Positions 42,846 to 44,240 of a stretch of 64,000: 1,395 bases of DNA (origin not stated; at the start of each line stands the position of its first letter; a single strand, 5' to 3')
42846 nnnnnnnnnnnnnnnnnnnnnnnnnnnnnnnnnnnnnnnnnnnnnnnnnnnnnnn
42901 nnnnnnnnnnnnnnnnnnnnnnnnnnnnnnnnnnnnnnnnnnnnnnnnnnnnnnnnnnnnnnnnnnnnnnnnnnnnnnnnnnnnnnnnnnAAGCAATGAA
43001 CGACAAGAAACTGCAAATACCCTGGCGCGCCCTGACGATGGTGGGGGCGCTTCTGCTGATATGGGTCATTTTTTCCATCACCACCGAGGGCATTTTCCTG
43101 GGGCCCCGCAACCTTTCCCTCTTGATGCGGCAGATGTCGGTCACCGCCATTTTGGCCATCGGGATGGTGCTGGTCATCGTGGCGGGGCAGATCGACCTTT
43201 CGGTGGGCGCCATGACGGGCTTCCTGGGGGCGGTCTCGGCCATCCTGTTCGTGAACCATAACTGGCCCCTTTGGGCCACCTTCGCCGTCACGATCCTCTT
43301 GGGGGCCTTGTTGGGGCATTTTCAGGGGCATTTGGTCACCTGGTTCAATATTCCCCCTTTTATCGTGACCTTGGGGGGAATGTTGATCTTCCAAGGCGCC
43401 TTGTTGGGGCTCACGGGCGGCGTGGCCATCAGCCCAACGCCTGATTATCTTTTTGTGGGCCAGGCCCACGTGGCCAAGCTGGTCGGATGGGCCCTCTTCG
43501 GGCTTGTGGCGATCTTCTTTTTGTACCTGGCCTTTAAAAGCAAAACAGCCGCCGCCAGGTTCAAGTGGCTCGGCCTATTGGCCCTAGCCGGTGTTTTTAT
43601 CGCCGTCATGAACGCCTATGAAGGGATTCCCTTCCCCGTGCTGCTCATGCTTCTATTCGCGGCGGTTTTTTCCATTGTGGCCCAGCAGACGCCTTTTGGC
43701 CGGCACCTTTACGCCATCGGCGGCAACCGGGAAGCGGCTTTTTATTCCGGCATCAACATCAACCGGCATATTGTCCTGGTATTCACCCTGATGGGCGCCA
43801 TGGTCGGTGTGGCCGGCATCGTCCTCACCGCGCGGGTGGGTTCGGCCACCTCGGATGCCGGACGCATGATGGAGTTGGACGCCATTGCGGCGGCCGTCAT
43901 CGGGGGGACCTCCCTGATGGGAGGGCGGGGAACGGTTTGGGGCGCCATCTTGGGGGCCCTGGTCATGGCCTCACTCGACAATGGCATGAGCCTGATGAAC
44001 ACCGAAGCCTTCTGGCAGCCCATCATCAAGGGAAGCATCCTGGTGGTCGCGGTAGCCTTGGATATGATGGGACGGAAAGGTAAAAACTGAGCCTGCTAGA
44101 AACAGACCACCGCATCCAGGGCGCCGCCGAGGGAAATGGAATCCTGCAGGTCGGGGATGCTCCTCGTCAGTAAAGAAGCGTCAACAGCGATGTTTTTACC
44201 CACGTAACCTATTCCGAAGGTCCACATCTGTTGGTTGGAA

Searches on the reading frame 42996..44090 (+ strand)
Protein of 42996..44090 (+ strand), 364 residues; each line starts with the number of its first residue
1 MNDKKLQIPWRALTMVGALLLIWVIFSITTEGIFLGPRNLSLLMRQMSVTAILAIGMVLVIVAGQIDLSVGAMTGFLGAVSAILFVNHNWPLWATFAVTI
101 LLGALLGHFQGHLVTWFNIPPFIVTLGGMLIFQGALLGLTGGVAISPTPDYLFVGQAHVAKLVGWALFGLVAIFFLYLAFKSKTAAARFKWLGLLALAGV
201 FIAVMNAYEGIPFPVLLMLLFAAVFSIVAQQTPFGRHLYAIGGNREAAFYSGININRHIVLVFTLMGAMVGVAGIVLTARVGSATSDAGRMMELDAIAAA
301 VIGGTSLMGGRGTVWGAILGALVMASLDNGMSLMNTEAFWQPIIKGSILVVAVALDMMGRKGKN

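Call 48: search_protein_families(library=pfam, proteins=[window:42996-44090:+], max_evalue=0.001)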
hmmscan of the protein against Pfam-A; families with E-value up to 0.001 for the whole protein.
window:42996-44090:+ (364 aa): 1 family
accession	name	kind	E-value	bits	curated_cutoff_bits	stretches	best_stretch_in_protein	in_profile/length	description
PF02653.21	BPD_transp_2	-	2.2e-36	125.8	26.8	1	41-352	3-268/269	Branched-chain amino acid transport system / permease component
